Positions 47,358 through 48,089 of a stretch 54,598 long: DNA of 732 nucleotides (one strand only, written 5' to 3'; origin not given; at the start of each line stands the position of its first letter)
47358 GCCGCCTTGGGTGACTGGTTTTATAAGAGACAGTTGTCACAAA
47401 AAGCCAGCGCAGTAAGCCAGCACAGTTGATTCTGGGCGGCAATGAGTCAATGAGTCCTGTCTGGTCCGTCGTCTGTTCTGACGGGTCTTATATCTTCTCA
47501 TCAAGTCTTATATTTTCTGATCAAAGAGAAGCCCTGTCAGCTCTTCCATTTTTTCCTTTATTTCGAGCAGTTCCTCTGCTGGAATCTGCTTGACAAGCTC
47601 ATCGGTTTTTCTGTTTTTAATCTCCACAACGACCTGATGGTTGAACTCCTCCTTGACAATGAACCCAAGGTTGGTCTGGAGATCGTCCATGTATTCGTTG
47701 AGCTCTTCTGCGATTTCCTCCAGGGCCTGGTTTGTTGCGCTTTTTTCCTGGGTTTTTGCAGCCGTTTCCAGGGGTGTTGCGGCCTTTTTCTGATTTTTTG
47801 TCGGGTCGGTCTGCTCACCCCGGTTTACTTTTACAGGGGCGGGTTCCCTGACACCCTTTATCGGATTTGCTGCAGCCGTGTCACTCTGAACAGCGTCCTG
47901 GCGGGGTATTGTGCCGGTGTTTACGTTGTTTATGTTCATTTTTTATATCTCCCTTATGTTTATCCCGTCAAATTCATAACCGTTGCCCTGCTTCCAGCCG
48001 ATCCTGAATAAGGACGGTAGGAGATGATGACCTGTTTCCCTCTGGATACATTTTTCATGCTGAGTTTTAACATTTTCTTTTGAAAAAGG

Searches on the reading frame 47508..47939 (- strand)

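Call 17: search_protein_families(library=pfam, proteins=[window:47508-47939:-], max_evalue=0.0001)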
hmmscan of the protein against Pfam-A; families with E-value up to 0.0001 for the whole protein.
window:47508-47939:- (143 aa): 1 family
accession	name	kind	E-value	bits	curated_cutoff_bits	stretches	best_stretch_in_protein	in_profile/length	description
PF03646.20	FlaG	-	2e-22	79.7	23.8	1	44-141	5-101/101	FlaG protein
